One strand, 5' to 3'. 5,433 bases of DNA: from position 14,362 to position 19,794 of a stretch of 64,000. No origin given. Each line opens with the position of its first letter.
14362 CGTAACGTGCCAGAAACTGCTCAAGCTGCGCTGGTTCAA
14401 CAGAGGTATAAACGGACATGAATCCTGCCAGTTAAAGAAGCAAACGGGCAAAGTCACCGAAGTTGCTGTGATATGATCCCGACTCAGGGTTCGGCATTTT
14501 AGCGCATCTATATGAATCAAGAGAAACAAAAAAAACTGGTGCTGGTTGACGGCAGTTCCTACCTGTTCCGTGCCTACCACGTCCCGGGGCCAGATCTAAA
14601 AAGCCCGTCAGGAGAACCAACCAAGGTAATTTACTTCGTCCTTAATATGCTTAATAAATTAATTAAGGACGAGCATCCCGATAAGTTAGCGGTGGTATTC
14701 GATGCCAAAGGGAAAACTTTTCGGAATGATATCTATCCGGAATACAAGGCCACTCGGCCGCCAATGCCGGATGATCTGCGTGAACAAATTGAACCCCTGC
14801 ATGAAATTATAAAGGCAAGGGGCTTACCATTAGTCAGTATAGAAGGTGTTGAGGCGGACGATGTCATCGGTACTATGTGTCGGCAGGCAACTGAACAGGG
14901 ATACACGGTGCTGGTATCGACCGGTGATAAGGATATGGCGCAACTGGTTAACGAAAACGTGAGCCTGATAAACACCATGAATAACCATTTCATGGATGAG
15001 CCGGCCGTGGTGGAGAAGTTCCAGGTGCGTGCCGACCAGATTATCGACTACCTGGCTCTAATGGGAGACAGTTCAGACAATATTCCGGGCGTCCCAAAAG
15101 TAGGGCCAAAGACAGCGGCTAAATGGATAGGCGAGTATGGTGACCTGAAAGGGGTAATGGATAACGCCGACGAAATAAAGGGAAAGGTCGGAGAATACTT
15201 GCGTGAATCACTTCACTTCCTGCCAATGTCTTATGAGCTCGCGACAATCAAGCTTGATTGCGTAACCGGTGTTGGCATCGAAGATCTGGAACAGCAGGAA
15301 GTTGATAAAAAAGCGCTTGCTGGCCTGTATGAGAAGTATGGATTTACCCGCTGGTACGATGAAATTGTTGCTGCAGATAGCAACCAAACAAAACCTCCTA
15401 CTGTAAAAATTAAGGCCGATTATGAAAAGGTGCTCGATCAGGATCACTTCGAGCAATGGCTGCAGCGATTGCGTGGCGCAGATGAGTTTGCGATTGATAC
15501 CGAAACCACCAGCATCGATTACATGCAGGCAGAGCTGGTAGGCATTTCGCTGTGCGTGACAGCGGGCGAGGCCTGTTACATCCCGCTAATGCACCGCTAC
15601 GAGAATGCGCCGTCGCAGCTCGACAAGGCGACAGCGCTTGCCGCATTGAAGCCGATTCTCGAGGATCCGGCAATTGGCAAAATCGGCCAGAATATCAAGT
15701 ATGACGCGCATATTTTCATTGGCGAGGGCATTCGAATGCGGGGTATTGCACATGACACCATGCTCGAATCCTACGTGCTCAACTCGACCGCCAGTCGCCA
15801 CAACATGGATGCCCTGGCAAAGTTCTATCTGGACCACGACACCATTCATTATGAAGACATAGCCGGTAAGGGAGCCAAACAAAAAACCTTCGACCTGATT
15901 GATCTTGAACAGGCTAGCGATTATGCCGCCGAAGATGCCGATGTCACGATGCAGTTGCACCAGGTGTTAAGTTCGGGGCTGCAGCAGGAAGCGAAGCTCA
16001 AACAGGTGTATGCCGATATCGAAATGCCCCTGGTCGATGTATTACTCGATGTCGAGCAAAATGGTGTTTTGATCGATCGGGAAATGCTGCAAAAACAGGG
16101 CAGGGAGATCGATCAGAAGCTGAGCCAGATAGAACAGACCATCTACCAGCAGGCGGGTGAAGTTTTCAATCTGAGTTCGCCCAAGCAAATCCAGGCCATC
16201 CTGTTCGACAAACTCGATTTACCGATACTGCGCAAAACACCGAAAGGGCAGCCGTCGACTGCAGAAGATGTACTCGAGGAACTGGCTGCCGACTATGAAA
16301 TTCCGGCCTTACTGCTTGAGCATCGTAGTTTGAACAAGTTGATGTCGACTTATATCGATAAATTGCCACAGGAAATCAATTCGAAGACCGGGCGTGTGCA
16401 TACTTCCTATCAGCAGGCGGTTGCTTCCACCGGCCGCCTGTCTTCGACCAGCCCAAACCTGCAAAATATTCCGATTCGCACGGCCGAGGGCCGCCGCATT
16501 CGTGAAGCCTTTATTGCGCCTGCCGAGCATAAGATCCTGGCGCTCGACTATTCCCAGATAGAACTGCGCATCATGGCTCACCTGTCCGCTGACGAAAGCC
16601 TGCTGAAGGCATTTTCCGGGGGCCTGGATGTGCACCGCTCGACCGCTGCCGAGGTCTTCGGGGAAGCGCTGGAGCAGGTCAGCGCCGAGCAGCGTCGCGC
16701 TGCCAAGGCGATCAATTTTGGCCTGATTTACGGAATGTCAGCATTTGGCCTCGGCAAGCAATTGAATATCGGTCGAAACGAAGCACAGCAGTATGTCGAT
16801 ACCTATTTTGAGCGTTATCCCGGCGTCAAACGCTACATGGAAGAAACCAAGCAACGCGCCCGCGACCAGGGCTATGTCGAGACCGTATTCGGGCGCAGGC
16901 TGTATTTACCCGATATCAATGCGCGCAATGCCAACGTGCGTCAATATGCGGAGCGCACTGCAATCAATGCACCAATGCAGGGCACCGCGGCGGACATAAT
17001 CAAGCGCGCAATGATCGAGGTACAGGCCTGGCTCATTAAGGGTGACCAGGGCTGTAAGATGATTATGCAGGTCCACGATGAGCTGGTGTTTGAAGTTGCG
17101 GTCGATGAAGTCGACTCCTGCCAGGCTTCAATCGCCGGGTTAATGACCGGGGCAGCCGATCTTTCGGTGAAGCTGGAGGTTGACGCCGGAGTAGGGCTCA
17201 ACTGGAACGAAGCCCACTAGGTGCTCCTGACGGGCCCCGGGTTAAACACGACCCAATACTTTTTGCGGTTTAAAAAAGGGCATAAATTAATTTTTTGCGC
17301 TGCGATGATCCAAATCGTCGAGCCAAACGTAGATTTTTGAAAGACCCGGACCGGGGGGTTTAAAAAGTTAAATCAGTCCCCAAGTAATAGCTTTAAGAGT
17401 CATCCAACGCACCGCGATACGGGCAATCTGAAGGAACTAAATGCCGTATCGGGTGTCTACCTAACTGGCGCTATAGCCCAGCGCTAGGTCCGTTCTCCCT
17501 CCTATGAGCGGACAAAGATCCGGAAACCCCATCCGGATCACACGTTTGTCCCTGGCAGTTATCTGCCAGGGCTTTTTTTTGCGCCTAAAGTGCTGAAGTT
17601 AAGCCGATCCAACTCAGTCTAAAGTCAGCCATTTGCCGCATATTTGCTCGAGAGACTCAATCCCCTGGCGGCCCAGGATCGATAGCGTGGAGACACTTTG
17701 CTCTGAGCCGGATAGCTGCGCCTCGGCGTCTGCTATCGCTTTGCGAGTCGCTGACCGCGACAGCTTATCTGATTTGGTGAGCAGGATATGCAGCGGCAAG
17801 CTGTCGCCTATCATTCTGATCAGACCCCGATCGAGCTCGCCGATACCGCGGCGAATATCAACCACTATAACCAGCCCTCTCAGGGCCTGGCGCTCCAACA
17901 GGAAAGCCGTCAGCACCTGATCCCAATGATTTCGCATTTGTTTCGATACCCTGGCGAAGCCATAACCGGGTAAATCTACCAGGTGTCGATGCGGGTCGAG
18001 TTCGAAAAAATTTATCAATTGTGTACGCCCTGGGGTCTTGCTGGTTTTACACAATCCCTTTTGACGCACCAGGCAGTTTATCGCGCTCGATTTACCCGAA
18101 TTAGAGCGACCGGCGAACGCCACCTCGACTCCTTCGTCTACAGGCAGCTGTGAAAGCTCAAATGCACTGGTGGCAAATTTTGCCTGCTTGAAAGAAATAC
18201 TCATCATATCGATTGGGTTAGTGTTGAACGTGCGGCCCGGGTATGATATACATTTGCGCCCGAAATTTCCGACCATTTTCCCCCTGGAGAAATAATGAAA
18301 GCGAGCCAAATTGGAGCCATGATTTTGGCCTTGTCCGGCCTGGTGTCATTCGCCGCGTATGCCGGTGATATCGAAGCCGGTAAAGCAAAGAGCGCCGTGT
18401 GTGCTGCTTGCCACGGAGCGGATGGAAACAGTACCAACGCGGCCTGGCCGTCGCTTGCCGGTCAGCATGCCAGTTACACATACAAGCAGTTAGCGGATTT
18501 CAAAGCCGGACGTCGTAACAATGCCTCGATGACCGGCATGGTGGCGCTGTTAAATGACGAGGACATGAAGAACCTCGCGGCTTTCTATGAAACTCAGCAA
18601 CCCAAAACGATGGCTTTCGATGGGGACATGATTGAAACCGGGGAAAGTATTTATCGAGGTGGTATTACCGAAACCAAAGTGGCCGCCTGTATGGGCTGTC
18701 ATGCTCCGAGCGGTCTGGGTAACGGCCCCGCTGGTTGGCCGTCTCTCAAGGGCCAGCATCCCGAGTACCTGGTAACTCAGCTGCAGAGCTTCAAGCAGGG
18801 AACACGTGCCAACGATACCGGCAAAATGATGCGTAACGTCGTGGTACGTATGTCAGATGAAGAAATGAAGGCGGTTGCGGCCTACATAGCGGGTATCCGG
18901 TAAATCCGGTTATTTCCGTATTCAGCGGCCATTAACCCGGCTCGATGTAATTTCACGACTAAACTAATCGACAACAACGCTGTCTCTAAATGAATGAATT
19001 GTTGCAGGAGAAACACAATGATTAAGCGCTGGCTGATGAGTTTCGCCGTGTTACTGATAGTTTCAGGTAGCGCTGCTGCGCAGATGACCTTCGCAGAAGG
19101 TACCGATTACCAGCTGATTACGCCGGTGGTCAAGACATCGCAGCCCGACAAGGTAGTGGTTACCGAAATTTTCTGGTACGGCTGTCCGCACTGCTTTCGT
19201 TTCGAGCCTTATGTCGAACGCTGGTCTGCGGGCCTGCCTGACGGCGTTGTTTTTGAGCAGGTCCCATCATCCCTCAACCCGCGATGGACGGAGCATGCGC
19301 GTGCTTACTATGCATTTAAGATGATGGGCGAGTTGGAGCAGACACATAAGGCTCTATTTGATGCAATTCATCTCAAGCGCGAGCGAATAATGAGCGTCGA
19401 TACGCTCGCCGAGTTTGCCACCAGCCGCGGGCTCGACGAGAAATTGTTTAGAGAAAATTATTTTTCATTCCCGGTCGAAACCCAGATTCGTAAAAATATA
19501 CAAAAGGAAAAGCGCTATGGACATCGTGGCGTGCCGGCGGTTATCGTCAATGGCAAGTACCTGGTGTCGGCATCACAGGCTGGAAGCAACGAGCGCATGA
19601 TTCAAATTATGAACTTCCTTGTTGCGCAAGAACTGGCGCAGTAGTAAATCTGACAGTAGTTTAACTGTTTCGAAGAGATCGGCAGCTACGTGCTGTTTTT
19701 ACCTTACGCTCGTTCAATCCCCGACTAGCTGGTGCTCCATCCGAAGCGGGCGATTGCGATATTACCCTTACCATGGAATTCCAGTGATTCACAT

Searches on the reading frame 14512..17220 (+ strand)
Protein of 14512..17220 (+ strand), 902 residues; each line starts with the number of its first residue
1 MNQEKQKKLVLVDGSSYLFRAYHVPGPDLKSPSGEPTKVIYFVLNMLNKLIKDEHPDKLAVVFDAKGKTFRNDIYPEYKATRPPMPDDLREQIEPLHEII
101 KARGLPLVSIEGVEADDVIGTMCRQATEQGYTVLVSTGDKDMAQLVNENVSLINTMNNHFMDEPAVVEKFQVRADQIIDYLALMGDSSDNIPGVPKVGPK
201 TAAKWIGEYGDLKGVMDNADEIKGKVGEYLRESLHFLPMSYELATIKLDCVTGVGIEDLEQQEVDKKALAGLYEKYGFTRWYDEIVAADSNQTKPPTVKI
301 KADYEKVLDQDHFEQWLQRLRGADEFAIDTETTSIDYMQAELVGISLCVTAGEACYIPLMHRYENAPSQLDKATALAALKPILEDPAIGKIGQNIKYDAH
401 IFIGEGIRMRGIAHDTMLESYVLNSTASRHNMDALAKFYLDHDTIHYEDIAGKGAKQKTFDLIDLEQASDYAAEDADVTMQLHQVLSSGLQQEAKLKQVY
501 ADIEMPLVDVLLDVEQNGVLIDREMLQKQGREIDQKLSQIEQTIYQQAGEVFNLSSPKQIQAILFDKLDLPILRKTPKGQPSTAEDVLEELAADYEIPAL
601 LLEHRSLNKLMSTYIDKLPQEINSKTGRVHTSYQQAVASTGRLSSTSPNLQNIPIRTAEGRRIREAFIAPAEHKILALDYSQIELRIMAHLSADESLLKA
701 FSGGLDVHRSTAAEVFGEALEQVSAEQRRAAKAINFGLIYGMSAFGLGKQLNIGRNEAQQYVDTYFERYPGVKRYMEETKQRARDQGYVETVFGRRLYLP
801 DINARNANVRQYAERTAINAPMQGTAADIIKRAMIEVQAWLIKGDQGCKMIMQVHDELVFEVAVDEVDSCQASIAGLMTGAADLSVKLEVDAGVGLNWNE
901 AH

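Call 10: search_protein_families(library=pfam, proteins=[window:14512-17220:+])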
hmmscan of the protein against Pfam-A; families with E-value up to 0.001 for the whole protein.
window:14512-17220:+ (902 aa): 5 families
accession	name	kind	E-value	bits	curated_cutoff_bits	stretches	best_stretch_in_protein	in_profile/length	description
PF00476.26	DNA_pol_A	-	2.2e-161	537.5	34.3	1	524-900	2-381/381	DNA polymerase family A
PF02739.22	5_3_exonuc_N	-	4.4e-58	196.1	34.3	1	8-171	1-164/164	5'-3' exonuclease, N-terminal resolvase-like domain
PF01612.26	DNA_pol_A_exo1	-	7.9e-33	114.1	23.6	1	304-489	1-171/173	3'-5' exonuclease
PF01367.25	5_3_exonuc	-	7e-31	107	40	1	172-266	1-96/97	5'-3' exonuclease, C-terminal SAM fold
PF22619.2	DNA_polI_exo1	-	5e-12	46.3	27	1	336-461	9-122/140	DNA polymerase I, ribonuclease H-like domain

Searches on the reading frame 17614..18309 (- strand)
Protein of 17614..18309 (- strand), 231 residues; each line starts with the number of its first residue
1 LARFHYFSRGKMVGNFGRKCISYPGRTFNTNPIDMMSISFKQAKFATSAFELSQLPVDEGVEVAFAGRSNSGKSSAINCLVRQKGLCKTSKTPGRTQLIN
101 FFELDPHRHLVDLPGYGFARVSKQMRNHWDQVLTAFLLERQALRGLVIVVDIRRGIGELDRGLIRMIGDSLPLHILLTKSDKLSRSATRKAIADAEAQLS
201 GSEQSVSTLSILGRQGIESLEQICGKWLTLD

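Call 10: search_protein_families(library=pfam, proteins=[window:17614-18309:-])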
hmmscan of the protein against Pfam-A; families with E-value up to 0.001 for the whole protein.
window:17614-18309:- (231 aa): 2 families
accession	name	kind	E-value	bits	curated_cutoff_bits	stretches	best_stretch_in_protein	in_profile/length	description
PF01926.29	MMR_HSR1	-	3.1e-16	59.9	21.9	1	62-179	1-113/113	50S ribosome-binding GTPase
PF03193.22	RsgA_GTPase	-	5e-05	23.6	30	0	157-224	40-104/174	RsgA GTPase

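Call 27: find_related_loci(query=window:17614-18309:-, collection=metagenome_contigs, flank=2000)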
Query window:17614-18309:- (231 aa) in metagenome_contigs; peptide patterns used: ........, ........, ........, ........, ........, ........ (x = any residue, [..] = any of these).
105 stretches matched a pattern; 9 encode a relative of the query (tblastn E <= 1e-3); 9 distinct loci.
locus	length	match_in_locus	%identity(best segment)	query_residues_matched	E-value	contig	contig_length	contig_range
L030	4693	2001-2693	97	1-231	3e-153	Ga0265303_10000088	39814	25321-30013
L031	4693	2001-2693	90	1-231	4e-141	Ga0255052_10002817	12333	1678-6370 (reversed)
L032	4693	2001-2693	88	1-231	8e-139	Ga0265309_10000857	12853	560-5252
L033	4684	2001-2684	82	1-228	7e-125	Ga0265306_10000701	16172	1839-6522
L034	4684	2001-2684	81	1-228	9e-122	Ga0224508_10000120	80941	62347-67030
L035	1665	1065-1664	89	1-200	6e-129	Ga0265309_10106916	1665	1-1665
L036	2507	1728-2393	73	9-230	4e-115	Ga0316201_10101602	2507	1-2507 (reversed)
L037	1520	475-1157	76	1-228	1e-105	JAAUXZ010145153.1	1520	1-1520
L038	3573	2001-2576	49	40-228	1e-55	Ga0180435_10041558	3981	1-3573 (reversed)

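Call 53: find_homologous_proteins(query=window:17614-18309:-, max_evalue=1e-40)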
Query window:17614-18309:- (231 aa): 6116 proteins with E <= 1e-40 among 8000 candidates; the best 120 are listed.
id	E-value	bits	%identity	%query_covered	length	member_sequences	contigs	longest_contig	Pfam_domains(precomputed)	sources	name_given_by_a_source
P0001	9.4e-136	468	98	95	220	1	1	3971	PF01926.30,PF03193.23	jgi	-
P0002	3.5e-135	467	97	95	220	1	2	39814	PF01926.30,PF03193.23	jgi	-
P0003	5.5e-132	456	95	95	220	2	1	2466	PF01926.30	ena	-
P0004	7.3e-131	452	94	95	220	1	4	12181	PF01926.30,PF03193.23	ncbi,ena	-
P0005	1.1e-130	452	94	95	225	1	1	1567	PF01926.30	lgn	-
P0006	2.7e-130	451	94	95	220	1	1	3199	PF01926.30,PF03193.23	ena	-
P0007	3.4e-124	431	89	95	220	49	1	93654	PF01926.30,PF03193.23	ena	-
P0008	7.1e-123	426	90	95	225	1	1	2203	PF01926.30,PF03193.23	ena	-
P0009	8.1e-123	426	90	95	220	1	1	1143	PF01926.30,PF03193.23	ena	-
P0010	1.1e-122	426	90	95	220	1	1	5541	PF01926.30,PF03193.23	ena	-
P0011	4.1e-122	424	90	95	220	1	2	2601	PF01926.30,PF03193.23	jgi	-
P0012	5.4e-119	414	86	95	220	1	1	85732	PF01926.30,PF02421.25,PF03193.23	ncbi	-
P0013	5.2e-118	410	85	95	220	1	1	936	PF01926.30,PF02421.25,PF03193.23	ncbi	-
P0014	9.9e-118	410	86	95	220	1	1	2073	PF01926.30,PF03193.23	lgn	-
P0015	4.2e-115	401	95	85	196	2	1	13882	PF01926.30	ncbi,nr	ncbi:MAG: ribosome biogenesis GTP-binding protein YihA/YsxC [Gammaproteobacteria bacterium]|nr:ribos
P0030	2.2e-103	363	75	95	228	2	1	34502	PF01926.30,PF03193.23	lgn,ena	-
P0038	7.1e-98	345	83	84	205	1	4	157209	PF01926.30,PF03193.23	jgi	jgi:GTP-binding protein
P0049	1.6e-96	340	78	84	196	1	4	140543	PF01926.30,PF02421.25,PF03193.23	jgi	jgi:GTP-binding protein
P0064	6.4e-95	335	80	85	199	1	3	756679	PF01926.30,PF02421.25,PF03193.23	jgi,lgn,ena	-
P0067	1.8e-94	334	72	94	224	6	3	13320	PF01926.30,PF03193.23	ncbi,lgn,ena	-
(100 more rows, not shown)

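Call 54: find_encoding_contigs(protein=P0007, flank=1500, max_places=1)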
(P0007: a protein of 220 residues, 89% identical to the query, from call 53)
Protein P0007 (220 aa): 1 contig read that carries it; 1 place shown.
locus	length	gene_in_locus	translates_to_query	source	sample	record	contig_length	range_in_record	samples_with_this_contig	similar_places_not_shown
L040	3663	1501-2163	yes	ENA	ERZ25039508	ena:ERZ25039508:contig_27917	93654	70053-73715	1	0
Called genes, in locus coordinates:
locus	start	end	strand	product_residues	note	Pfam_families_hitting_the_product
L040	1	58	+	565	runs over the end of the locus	PF00072:Response_reg, PF07228:SpoIIE, PF13581:HATPase_c_2 (weak)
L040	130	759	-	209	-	PF01323:DSBA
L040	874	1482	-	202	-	PF00034:Cytochrom_C, PF13442:Cytochrome_CBB3 (weak), PF00034:Cytochrom_C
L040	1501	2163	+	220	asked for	PF03193:RsgA_GTPase (faint), PF01926:MMR_HSR1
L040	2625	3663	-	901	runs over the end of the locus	PF02739:5_3_exonuc_N, PF01367:5_3_exonuc, PF01612:DNA_pol_A_exo1, PF22619:DNA_polI_exo1, PF00476:DNA_pol_A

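Call 55: find_encoding_contigs(protein=P0012, flank=1500, max_places=1)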
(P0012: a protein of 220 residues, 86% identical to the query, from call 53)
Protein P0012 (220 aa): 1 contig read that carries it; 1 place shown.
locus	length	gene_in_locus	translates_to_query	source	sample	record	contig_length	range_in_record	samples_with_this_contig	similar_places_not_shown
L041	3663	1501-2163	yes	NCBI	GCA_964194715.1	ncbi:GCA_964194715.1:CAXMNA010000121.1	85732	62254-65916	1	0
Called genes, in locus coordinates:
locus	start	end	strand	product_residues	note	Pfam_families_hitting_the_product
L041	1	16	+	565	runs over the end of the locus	PF00072:Response_reg, PF07228:SpoIIE, PF13581:HATPase_c_2 (weak)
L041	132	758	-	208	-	PF13462:Thioredoxin_4 (weak), PF01323:DSBA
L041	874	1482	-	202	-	PF00034:Cytochrom_C, PF13442:Cytochrome_CBB3 (faint), PF00034:Cytochrom_C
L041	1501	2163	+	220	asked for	PF03193:RsgA_GTPase (faint), PF01926:MMR_HSR1, PF02421:FeoB_N (weak)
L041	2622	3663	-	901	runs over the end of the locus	PF02739:5_3_exonuc_N, PF01367:5_3_exonuc, PF01612:DNA_pol_A_exo1, PF22619:DNA_polI_exo1, PF00476:DNA_pol_A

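Call 56: find_encoding_contigs(protein=P0030, flank=1500, max_places=1)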
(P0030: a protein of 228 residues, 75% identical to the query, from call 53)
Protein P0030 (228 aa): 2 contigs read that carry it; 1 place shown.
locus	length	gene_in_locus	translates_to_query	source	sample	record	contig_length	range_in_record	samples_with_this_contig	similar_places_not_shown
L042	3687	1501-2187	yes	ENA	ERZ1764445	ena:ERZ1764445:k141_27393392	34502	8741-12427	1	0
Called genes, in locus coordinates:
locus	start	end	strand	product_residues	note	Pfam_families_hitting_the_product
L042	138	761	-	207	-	PF13462:Thioredoxin_4 (weak), PF01323:DSBA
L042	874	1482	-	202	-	PF00034:Cytochrom_C, PF13442:Cytochrome_CBB3 (weak), PF00034:Cytochrom_C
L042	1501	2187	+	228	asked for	PF03193:RsgA_GTPase (faint), PF01926:MMR_HSR1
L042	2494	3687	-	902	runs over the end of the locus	PF02739:5_3_exonuc_N, PF01367:5_3_exonuc, PF01612:DNA_pol_A_exo1, PF22619:DNA_polI_exo1, PF00476:DNA_pol_A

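Call 57: find_encoding_contigs(protein=P0038, flank=1500, max_places=1)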
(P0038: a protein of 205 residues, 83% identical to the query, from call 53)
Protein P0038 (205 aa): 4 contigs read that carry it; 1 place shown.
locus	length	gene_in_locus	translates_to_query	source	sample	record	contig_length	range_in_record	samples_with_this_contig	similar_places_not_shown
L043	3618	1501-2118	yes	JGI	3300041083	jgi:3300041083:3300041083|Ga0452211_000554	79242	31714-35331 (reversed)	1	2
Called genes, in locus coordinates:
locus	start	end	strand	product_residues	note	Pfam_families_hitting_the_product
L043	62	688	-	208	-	PF13462:Thioredoxin_4 (faint), PF01323:DSBA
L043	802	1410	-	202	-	PF00034:Cytochrom_C, PF13442:Cytochrome_CBB3 (weak), PF00034:Cytochrom_C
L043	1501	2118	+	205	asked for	PF03193:RsgA_GTPase (faint), PF01926:MMR_HSR1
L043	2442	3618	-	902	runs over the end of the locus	PF02739:5_3_exonuc_N, PF01367:5_3_exonuc, PF01612:DNA_pol_A_exo1, PF22619:DNA_polI_exo1, PF00476:DNA_pol_A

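Call 58: find_encoding_contigs(protein=P0049, flank=1500, max_places=1)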
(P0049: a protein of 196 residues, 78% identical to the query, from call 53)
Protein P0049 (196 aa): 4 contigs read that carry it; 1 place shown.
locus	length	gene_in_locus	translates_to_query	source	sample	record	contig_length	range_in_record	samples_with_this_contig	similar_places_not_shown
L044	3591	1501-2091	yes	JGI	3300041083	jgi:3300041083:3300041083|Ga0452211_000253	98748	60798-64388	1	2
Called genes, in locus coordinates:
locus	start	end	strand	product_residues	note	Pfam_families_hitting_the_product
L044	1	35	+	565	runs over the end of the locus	PF00072:Response_reg, PF07228:SpoIIE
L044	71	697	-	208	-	PF01323:DSBA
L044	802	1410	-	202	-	PF00034:Cytochrom_C, PF13442:Cytochrome_CBB3 (weak), PF00034:Cytochrom_C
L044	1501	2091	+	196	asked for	PF03193:RsgA_GTPase (faint), PF01926:MMR_HSR1, PF02421:FeoB_N (weak)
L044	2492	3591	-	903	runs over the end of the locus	PF02739:5_3_exonuc_N, PF01367:5_3_exonuc, PF01612:DNA_pol_A_exo1, PF22619:DNA_polI_exo1, PF00476:DNA_pol_A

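Call 59: find_encoding_contigs(protein=P0064, flank=1500, max_places=1)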
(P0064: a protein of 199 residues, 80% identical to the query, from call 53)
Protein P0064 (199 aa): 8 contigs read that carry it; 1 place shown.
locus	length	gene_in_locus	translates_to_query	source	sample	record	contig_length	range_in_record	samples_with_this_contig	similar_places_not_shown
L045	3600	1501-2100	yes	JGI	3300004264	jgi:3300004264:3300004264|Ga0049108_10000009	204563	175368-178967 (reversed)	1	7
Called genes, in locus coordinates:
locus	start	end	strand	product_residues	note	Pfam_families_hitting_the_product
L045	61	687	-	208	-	PF13462:Thioredoxin_4 (weak), PF01323:DSBA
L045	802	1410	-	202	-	PF00034:Cytochrom_C, PF13442:Cytochrome_CBB3 (weak), PF00034:Cytochrom_C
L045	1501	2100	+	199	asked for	PF03193:RsgA_GTPase (faint), PF01926:MMR_HSR1, PF02421:FeoB_N (weak)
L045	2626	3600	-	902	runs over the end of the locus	PF02739:5_3_exonuc_N, PF01367:5_3_exonuc, PF01612:DNA_pol_A_exo1, PF22619:DNA_polI_exo1, PF00476:DNA_pol_A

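Call 60: find_encoding_contigs(protein=P0067, flank=1500, max_places=1)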
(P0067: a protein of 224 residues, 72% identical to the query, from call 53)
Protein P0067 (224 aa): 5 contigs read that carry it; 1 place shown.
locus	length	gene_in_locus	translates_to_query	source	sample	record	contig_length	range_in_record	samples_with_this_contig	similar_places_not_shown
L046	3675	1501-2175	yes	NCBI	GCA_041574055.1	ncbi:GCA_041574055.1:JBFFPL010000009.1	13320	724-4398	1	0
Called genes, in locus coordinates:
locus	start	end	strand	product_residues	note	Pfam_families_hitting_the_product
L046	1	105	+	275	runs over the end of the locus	?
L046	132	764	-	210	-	PF13462:Thioredoxin_4 (weak), PF01323:DSBA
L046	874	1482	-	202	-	PF00034:Cytochrom_C, PF13442:Cytochrome_CBB3 (weak), PF00034:Cytochrom_C (weak)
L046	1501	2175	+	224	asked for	PF03193:RsgA_GTPase (faint), PF01926:MMR_HSR1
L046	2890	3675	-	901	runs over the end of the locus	PF02739:5_3_exonuc_N, PF01367:5_3_exonuc, PF01612:DNA_pol_A_exo1, PF22619:DNA_polI_exo1, PF00476:DNA_pol_A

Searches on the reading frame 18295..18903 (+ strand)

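Call 10: search_protein_families(library=pfam, proteins=[window:18295-18903:+])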
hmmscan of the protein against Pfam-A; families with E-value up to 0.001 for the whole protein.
window:18295-18903:+ (202 aa): 2 families
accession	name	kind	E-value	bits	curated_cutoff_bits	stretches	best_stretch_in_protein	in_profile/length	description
PF00034.26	Cytochrom_C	-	3.6e-21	76.7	21.3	2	27-97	2-85/90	Cytochrome c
PF13442.11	Cytochrome_CBB3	-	8.2e-14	52.1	27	2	34-97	12-67/68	Cytochrome C oxidase, cbb3-type, subunit III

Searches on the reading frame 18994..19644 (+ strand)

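Call 10: search_protein_families(library=pfam, proteins=[window:18994-19644:+])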
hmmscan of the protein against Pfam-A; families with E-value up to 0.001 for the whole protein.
window:18994-19644:+ (216 aa): 2 families
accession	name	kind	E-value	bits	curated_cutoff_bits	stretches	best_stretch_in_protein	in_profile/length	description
PF01323.26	DSBA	-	2.7e-15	57.1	25.6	1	84-192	72-179/191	DSBA-like thioredoxin domain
PF13462.12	Thioredoxin_4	-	4.4e-05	24.2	23.2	1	53-193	14-153/165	Thioredoxin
